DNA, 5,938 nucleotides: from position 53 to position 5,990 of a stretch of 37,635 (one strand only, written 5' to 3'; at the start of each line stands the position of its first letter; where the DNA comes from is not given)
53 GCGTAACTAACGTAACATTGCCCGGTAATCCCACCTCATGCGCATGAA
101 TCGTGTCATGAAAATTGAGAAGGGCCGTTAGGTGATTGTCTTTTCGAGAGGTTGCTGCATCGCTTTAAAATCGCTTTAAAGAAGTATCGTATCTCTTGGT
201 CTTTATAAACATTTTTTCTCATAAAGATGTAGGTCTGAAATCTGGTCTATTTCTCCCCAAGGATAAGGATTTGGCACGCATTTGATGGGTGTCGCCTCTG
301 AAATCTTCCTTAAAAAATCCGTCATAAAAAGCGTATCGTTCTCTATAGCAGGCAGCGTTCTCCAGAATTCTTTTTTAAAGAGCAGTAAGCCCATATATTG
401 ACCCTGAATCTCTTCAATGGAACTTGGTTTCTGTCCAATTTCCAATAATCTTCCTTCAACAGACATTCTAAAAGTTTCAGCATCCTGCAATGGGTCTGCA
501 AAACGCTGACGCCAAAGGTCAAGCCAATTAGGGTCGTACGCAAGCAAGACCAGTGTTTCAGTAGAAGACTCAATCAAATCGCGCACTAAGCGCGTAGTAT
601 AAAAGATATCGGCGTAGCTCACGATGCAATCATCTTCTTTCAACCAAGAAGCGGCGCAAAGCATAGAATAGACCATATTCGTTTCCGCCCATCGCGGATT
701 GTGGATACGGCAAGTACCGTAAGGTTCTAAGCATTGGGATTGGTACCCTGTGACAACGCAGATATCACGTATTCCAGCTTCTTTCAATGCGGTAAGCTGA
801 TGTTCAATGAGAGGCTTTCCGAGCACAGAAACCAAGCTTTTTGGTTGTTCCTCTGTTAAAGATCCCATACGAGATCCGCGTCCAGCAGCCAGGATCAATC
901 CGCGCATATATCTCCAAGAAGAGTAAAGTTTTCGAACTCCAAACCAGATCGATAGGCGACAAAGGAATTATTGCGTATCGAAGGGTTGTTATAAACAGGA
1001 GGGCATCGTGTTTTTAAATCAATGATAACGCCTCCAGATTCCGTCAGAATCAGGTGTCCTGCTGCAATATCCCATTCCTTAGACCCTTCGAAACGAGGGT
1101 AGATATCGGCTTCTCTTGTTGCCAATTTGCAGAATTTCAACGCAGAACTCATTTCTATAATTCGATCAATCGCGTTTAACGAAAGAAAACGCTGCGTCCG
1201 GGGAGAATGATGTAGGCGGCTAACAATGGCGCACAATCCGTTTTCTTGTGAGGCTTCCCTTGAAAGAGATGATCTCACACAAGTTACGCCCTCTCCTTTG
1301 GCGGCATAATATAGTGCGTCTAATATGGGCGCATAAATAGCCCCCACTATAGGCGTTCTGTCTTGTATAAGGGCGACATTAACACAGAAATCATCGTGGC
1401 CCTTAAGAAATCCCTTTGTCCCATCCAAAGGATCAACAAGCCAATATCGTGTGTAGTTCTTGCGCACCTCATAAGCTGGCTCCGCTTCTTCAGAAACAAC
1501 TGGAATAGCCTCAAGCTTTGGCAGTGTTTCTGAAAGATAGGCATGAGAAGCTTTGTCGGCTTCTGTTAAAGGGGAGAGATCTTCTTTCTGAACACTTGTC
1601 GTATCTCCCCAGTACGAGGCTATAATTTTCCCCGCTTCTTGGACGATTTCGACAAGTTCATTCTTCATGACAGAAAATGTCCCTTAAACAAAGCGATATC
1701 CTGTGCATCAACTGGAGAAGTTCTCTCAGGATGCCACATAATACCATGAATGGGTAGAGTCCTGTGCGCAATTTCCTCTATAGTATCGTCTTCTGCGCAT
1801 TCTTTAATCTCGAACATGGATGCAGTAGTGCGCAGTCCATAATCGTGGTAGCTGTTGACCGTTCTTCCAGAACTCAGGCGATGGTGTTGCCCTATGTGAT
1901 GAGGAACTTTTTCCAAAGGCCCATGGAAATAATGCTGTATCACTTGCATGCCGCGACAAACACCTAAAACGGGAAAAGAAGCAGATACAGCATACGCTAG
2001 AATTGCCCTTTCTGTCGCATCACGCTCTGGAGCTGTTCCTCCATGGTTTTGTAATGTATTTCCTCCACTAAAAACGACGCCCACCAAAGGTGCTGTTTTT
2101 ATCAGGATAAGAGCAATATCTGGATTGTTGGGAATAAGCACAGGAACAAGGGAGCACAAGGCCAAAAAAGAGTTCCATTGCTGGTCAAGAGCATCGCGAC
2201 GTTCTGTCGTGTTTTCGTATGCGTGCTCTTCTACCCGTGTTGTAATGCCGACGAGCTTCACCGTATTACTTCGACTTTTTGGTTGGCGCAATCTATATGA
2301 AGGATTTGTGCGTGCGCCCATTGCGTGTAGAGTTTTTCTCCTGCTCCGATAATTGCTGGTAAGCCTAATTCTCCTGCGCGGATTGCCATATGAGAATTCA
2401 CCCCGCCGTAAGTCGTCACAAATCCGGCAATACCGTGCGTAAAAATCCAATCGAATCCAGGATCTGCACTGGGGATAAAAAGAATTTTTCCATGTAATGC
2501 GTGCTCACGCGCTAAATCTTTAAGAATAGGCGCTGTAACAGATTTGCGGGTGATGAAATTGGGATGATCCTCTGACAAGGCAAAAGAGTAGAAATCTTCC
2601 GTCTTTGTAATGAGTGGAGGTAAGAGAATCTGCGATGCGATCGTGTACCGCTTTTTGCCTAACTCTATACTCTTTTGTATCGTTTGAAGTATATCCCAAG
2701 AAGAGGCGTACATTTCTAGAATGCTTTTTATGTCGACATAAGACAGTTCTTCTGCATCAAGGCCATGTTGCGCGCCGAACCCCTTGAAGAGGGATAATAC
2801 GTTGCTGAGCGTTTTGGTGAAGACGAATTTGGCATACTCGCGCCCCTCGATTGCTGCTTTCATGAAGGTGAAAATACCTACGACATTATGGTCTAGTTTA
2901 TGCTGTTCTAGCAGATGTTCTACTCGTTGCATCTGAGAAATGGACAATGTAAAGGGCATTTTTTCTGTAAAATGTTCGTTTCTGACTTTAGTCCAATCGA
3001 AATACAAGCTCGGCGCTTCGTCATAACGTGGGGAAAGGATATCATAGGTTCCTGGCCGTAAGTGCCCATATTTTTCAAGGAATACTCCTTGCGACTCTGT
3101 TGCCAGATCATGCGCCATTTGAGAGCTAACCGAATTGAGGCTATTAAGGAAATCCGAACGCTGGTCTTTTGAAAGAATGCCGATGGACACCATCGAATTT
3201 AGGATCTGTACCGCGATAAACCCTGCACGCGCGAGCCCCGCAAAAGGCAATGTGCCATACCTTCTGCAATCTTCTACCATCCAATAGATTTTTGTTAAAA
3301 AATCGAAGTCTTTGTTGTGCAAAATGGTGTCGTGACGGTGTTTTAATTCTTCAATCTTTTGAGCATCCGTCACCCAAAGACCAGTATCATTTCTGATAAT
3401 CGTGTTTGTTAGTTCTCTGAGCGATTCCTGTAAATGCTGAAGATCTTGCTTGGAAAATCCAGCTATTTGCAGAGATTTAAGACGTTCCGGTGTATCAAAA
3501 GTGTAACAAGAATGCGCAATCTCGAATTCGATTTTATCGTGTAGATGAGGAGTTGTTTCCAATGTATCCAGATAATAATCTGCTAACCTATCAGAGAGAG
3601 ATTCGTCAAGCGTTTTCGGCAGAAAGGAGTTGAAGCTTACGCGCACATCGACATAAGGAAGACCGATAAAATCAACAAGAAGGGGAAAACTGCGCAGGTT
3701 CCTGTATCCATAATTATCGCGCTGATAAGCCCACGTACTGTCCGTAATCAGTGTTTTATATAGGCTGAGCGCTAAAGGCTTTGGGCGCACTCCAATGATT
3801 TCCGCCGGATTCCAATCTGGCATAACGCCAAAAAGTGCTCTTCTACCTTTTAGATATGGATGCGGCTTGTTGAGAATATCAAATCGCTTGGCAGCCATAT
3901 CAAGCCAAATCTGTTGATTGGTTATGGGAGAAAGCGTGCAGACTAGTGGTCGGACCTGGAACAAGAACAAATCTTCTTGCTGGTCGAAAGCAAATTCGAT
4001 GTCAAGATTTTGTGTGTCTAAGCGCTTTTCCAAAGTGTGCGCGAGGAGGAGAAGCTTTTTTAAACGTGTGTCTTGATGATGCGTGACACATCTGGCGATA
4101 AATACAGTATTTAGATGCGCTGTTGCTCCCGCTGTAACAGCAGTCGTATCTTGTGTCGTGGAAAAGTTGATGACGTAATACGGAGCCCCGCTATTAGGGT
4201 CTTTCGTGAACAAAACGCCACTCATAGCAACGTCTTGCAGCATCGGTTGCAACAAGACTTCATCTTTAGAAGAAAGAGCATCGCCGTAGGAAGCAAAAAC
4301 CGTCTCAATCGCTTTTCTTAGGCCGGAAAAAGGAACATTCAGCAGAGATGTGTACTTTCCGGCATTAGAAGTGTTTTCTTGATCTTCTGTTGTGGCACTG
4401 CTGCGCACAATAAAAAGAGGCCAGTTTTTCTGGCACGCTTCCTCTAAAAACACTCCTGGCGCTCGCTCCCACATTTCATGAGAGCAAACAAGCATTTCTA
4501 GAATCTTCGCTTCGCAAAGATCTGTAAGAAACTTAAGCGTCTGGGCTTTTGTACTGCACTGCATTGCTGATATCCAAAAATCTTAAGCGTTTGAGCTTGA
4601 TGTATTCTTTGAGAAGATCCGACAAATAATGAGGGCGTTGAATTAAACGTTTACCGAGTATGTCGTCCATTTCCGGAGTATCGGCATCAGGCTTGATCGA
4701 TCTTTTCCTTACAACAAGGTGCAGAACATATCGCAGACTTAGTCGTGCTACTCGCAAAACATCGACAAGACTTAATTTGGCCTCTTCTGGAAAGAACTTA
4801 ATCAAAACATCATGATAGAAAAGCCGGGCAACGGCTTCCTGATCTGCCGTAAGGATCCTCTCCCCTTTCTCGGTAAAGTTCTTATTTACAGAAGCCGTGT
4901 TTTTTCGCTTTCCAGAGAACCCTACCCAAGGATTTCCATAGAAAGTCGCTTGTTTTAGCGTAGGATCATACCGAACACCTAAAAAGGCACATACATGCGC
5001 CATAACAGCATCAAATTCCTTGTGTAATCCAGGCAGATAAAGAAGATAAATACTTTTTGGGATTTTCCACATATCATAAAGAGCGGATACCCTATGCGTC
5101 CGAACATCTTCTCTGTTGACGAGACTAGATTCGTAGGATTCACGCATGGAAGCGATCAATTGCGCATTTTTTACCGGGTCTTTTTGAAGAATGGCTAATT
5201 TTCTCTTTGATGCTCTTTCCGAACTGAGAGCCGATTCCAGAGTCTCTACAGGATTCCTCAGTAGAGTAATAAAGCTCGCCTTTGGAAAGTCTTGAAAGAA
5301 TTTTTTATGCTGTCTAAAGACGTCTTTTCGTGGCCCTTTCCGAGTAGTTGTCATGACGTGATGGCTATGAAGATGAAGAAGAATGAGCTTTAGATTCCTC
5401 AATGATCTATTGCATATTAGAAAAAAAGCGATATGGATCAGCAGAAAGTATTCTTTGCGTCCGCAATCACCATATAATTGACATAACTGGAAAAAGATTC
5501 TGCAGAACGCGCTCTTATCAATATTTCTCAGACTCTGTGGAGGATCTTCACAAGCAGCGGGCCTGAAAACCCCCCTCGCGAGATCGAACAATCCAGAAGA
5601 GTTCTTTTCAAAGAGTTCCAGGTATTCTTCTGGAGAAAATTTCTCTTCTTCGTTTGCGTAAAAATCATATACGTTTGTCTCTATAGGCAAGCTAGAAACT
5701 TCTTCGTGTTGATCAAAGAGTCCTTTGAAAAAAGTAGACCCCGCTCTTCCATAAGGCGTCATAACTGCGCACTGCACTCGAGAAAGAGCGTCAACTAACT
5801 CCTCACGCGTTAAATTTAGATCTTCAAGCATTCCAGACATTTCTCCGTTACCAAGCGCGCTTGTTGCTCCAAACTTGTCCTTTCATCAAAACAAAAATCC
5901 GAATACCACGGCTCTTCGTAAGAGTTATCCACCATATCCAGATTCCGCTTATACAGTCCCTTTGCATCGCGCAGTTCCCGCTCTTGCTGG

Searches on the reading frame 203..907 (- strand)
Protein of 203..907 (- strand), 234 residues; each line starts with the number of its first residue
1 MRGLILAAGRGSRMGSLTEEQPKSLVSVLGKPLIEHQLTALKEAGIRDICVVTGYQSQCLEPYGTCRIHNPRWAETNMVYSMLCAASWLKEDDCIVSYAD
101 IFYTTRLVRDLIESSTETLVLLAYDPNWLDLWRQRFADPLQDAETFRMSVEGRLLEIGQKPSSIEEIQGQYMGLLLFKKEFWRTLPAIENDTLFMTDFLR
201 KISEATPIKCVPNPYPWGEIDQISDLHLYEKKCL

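Call 31: search_protein_families(library=pfam, proteins=[window:203-907:-], max_evalue=0.0001)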
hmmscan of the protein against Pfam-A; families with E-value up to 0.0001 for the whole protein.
window:203-907:- (234 aa): 3 families
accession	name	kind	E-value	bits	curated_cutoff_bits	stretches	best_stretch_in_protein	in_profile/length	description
PF12804.13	NTP_transf_3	-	1.8e-22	80.7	27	1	3-143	1-144/160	MobA-like NTP transferase domain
PF00483.29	NTP_transferase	-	7.1e-12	45.9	21.2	1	3-59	2-60/245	Nucleotidyl transferase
PF01128.25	IspD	-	1.8e-05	25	27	1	4-53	4-51/221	2-C-methyl-D-erythritol 4-phosphate cytidylyltransferase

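Call 47: search_protein_families(library=ncbifam, proteins=[window:203-907:-], max_evalue=0.00001)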
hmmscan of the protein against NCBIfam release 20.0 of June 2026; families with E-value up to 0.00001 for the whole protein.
window:203-907:- (234 aa): 30 families (the best 25 are shown)
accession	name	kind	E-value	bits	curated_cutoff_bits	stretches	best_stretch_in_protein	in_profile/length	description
TIGR03992.1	Arch_glmU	subfamily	2.5e-19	69.4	292.1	1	1-218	1-212/393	bifunctional sugar-1-phosphate nucleotidylyltransferase/acetyltransferase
NF041313.1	UDPGP_AglF_Halo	equivalog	1.8e-16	60.3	400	1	1-64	1-65/234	UTP--glucose-1-phosphate uridylyltransferase AglF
NF045761.1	NAMPUrTaseMurU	equivalog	5.7e-16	59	250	1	1-61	1-61/226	N-acetylmuramate alpha-1-phosphate uridylyltransferase MurU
NF041173.1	Sug_nt_acttase_Thmprot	equivalog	1.4e-12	47.3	600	1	1-120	1-125/405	bifunctional sugar-1-phosphate nucleotidylyltransferase/acetyltransferase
TIGR01208.1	rmlA_long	equivalog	1.2e-11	44.1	320.25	1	3-64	2-65/353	glucose-1-phosphate thymidylyltransferase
NF045665.1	NTPtran_DVU1551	equivalog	3.3e-11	42.8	315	1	2-98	2-98/359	DVU_1551 family NTP transferase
NF045697.1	MurNAcPUrMurU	equivalog_domain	4.7e-10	39.3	370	1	4-71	1-68/229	N-acetylmuramate alpha-1-phosphate uridylyltransferase MurU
NF052502.1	man1P_GTase_Rv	exception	1e-09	37.8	440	1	4-63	4-63/352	mannose-1-phosphate guanylyltransferase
TIGR01173.1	glmU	equivalog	2.3e-09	36.6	366.85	1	4-115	4-117/452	bifunctional UDP-N-acetylglucosamine diphosphorylase/glucosamine-1-phosphate N-acetyltransferase GlmU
NF041135.1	IPPtranDIPPsyn_Thcocales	equivalog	3.4e-09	36.2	580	1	1-192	1-177/419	bifunctional L-myo-inositol-1-phosphate cytidylyltransferase/CDP-L-myo-inositol myo-inositolphosphotransferase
TIGR01099.1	galU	equivalog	4e-09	36.4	326.8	1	3-63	4-64/261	UTP--glucose-1-phosphate uridylyltransferase GalU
NF010933.0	PRK14353.1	equivalog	1.9e-08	33.4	505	1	4-125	9-136/453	bifunctional UDP-N-acetylglucosamine diphosphorylase/glucosamine-1-phosphate N-acetyltransferase GlmU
TIGR01207.1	rmlA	equivalog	4.2e-08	32.6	360.65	1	2-58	1-57/286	glucose-1-phosphate thymidylyltransferase RfbA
NF010937.0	PRK14357.1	equivalog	5.2e-08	32.2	658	1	1-191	1-184/448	bifunctional UDP-N-acetylglucosamine diphosphorylase/glucosamine-1-phosphate N-acetyltransferase GlmU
NF001947.0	PRK00725.1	subfamily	5.8e-08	31.9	470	1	3-61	19-78/426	glucose-1-phosphate adenylyltransferase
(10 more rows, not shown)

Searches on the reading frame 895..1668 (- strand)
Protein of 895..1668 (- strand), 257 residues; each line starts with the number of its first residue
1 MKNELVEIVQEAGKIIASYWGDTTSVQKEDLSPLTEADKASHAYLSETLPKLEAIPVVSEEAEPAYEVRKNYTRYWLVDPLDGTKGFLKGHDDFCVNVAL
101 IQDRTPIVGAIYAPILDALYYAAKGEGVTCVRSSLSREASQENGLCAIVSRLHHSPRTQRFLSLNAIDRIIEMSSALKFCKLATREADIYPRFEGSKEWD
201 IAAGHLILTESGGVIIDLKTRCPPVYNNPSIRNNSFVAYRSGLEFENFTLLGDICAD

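Call 31: search_protein_families(library=pfam, proteins=[window:895-1668:-], max_evalue=0.0001)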
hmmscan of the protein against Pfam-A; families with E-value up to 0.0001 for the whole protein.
window:895-1668:- (257 aa): 1 family
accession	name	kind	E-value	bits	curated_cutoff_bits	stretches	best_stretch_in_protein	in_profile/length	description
PF00459.30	Inositol_P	-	1.4e-48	166.2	27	1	5-233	9-252/271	Inositol monophosphatase family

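Call 47: search_protein_families(library=ncbifam, proteins=[window:895-1668:-], max_evalue=0.00001)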
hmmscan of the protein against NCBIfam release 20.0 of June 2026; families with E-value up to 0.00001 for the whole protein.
window:895-1668:- (257 aa): 7 families
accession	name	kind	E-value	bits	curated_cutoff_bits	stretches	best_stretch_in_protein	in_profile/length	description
TIGR01331.1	bisphos_cysQ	equivalog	9.8e-64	215.3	228.8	1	1-238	1-248/250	3'(2'),5'-bisphosphate nucleotidase CysQ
NF008182.0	PRK10931.1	equivalog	3.3e-49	167.2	379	1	1-222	1-227/246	3'(2'),5'-bisphosphate nucleotidase CysQ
TIGR02067.1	his_9_HisN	equivalog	6.9e-26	91.2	275.15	1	7-219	7-225/252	histidinol-phosphatase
TIGR01330.1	bisphos_HAL2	equivalog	1.5e-20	73.4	267.05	2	73-125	134-185/359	3'(2'),5'-bisphosphate nucleotidase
NF009321.0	PRK12676.1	equivalog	2e-16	59.8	264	1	33-221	43-232/264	bifunctional fructose-bisphosphatase/inositol-phosphate phosphatase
NF008027.1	PRK10757.1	equivalog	3.1e-13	49.3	332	1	8-219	11-231/267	inositol-1-monophosphatase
NF010678.0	PRK14076.1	equivalog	9.2e-06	24.8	493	0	107-218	133-251/570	bifunctional NADP phosphatase/NAD kinase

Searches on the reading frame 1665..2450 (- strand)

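Call 31: search_protein_families(library=pfam, proteins=[window:1665-2450:-], max_evalue=0.0001)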
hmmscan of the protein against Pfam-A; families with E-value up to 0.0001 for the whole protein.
window:1665-2450:- (261 aa): 2 families
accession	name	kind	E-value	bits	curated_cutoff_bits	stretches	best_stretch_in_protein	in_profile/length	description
PF07722.19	Peptidase_C26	-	6.9e-22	78.7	20.5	2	66-181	2-128/219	Peptidase C26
PF00117.34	GATase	-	3.5e-12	46.8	22.8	1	124-247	45-177/190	Glutamine amidotransferase class-I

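Call 47: search_protein_families(library=ncbifam, proteins=[window:1665-2450:-], max_evalue=0.00001)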
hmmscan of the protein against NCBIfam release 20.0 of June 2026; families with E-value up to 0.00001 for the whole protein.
window:1665-2450:- (261 aa): 8 families
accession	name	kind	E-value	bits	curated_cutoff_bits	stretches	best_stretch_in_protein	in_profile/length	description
NF045546.1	GCDPHdlase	equivalog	3.1e-36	125.3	250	1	66-252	2-190/198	gamma-glutamyl-CDP-amidate hydrolase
NF001975.0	PRK00758.1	equivalog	7.8e-09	35.4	198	1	118-244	41-166/185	GMP synthase subunit A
TIGR00888.1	guaA_Nterm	equivalog_domain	2.4e-08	33.6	172.15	1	118-245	38-169/188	glutamine-hydrolyzing GMP synthase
NF005849.0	PRK07765.1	equivalog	5.4e-08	32.4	308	1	135-243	53-175/219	aminodeoxychorismate/anthranilate synthase component II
NF010081.0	PRK13566.1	equivalog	2.7e-07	29.2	645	1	147-243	589-700/729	anthranilate synthase component I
NF008471.0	PRK11366.1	equivalog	4.9e-07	29.4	266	0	197-258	178-240/254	gamma-glutamyl-gamma-aminobutyrate hydrolase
NF011201.0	PRK14607.1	equivalog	3.1e-06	26.1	670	1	154-250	69-179/534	bifunctional anthranilate synthase component II/anthranilate phosphoribosyltransferase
NF005271.0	PRK06774.1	equivalog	6e-06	25.8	340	0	97-243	18-175/191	aminodeoxychorismate synthase component II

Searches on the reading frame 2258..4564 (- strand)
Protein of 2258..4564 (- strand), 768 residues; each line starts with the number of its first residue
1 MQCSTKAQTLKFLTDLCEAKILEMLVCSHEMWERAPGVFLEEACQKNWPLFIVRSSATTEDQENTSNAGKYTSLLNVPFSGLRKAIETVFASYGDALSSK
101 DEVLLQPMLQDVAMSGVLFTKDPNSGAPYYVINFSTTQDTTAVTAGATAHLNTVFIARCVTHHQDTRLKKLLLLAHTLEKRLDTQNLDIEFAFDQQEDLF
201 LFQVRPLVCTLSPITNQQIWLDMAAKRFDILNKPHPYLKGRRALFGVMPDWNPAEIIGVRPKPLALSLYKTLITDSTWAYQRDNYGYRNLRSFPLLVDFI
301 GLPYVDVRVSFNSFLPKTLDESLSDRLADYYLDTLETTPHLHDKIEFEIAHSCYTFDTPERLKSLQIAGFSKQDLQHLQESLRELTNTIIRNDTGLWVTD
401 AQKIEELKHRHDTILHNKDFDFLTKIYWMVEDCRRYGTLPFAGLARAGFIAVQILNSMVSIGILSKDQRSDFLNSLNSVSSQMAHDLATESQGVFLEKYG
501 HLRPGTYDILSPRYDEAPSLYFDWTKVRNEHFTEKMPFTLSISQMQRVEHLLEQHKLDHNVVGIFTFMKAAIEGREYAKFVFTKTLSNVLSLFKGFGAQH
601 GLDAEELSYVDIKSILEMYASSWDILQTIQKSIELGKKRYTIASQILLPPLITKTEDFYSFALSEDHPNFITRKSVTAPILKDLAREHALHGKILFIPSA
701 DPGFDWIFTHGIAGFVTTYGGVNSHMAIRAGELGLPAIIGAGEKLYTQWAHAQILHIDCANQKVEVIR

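Call 31: search_protein_families(library=pfam, proteins=[window:2258-4564:-], max_evalue=0.0001)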
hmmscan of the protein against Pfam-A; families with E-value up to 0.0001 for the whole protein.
window:2258-4564:- (768 aa): 2 families
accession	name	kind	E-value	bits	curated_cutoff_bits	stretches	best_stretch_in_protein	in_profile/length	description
PF01326.24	PPDK_N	-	4.4e-16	59.5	27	1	43-144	95-212/328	Pyruvate phosphate dikinase, AMP/ATP-binding domain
PF00391.29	PEP-utilizers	-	8.3e-14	51.4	23.1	1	692-761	4-71/72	PEP-utilising enzyme, mobile domain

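Call 47: search_protein_families(library=ncbifam, proteins=[window:2258-4564:-], max_evalue=0.00001)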
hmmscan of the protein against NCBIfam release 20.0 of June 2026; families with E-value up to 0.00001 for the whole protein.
window:2258-4564:- (768 aa): 17 families
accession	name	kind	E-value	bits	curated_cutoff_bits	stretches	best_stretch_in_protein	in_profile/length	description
NF004508.0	PRK05849.1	equivalog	8.6e-288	956.6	501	1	2-767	10-788/789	hypothetical protein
NF005057.0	PRK06464.1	equivalog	3e-17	61.9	598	0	49-130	119-215/798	phosphoenolpyruvate synthase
TIGR01418.1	PEP_synth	equivalog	8.5e-17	60.7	739.75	0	689-760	380-449/784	pyruvate, water dikinase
NF004882.0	PRK06241.2-3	equivalog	8.9e-15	53.8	850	1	44-222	95-288/827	phosphoenolpyruvate synthase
NF004881.0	PRK06241.2-2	equivalog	5.7e-14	51.3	883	0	688-741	813-865/898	phosphoenolpyruvate synthase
NF004878.0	PRK06241.1-3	subfamily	3.3e-13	48.6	945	1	460-743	565-866/891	phosphoenolpyruvate synthase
NF004877.0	PRK06241.1-2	subfamily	3e-12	45.7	866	0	680-743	783-845/869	phosphoenolpyruvate synthase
NF041857.1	RIF_Ptrans_rph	equivalog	3.2e-12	45.6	999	0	678-742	777-840/864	rifamycin-inactivating phosphotransferase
NF004880.0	PRK06241.2-1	equivalog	1.4e-11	43.1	972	0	680-741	752-812/837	phosphoenolpyruvate synthase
NF052631.1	prodigiosin_PigC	equivalog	1.8e-10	39.4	1300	0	52-129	95-187/883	prodigiosin ligase PigC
NF004879.0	PRK06241.1-4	equivalog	9.2e-09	34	976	0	691-759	794-860/868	phosphoenolpyruvate synthase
NF052632.1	undecylprod_RedH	equivalog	1.1e-08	33.5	1350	0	43-131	87-185/880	undecylprodigiosin ligase RedH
NF004883.0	PRK06241.2-4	equivalog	1.8e-08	33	1063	0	681-742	829-889/928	phosphoenolpyruvate synthase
NF006153.0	PRK08296.1-5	subfamily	4.1e-07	28.8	578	1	690-767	531-606/608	hypothetical protein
NF000283.1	RPH_KJ151292.1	equivalog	3.7e-06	25.4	1700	0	679-741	778-839/865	rifamycin-inactivating phosphotransferase Rph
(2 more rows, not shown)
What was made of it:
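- On Campylobacter-type O-methyl phosphoramidate (MeOPN) pathway (Cj1415-Cj1418 plus transferases): NF004508, 956.6 bits against a cutoff of 501, for 2258-4564(-) (call 47).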

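Call 55: find_related_loci(query=window:2258-4564:-, collection=genome_contigs, flank=10000)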
Query window:2258-4564:- (768 aa) in genome_contigs; peptide patterns used: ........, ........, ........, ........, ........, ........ (x = any residue, [..] = any of these).
599 stretches matched a pattern (row limit reached: there are more); 584 encode a relative of the query (tblastn E <= 1e-3); the best 80 are kept; 80 distinct loci.
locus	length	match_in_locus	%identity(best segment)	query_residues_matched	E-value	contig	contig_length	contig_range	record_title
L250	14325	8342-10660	57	1-767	0e+0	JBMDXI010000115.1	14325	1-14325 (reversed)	MAG: Alphaproteobacteria bacterium isolate FBaRs1_39 FBaRs1_contig115, whole genome shotgun sequence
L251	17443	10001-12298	52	5-768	0e+0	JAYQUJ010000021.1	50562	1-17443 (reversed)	MAG: Pseudomonas sp. isolate SD9012_S6_concoct_bins.tsv.146 NODE_284_length_50562_cov_6.711208, whole genome shotgun seq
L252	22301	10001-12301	53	4-768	0e+0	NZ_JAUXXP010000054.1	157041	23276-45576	MAG: Pseudomonas sp. isolate C17_concoct.bin.54 C17_k141_19965, whole genome shotgun sequence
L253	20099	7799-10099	53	4-768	0e+0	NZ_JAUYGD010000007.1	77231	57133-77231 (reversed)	MAG: Pseudomonas sp. isolate C24_concoct.bin.103_sub C24_k141_151110, whole genome shotgun sequence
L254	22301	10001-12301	53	4-768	0e+0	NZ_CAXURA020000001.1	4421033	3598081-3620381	Pseudomonas sp. LjRoot71 LJR071c1, whole genome shotgun sequence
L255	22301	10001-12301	53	4-768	0e+0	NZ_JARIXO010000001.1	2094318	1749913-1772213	Pseudomonas sp. 1928-m scaffold1.1, whole genome shotgun sequence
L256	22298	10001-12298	52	4-767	0e+0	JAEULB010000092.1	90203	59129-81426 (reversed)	MAG: Rhodospirillaceae bacterium isolate new MAG-110 k141_516337, whole genome shotgun sequence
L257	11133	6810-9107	52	4-767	0e+0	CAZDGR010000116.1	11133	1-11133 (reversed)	MAG TPA_asm: uncultured Rhizobium sp. isolate SRP150892_co1_281 genome assembly, contig: NODE_5981_length_11133_cov_6.61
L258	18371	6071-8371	51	4-768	0e+0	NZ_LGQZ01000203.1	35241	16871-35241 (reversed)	Azospirillum sp. TSO22-1 Contig74, whole genome shotgun sequence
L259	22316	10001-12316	51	4-768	0e+0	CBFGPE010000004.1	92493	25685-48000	MAG TPA_asm: uncultured Azospirillum sp. isolate SRR14536363_concoct_32 genome assembly, contig: ERZ27321112.56, whole g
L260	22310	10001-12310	51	1-768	0e+0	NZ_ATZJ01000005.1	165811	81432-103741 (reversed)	Chitinilyticum litopenaei DSM 21440 C515DRAFT_scaffold00004.4_C, whole genome shotgun sequence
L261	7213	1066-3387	50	1-768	0e+0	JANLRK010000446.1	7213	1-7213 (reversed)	MAG: Pirellula sp. isolate OTE_38_concoct_143_sub OTE_38_k141_78050, whole genome shotgun sequence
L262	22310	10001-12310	51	4-767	0e+0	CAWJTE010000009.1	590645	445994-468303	MAG: uncultured Alphaproteobacteria bacterium isolate MFD01248.bin.2.30 genome assembly, contig: contig_33170, whole gen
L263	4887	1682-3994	51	4-768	0e+0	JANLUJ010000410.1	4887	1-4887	MAG: Pirellula sp. isolate OTE_25_concoct_196 OTE_25_k141_835515, whole genome shotgun sequence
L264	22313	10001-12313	50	4-768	0e+0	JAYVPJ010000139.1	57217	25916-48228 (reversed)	MAG: Pirellula sp. isolate GL72_DN_metabinner_12 GL72_DN_metabinner_12_138, whole genome shotgun sequence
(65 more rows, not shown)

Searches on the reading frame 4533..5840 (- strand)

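Call 31: search_protein_families(library=pfam, proteins=[window:4533-5840:-], max_evalue=0.0001)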
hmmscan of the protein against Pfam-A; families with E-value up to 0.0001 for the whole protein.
window:4533-5840:- (435 aa): 1 family
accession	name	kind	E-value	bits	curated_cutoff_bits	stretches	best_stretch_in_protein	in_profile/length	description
PF13469.12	Sulfotransfer_3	-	5.3e-05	24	27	0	32-292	9-215/216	Sulfotransferase family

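Call 47: search_protein_families(library=ncbifam, proteins=[window:4533-5840:-], max_evalue=0.00001)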
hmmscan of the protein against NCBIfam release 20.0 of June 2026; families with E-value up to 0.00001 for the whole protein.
window:4533-5840:- (435 aa): 0 families
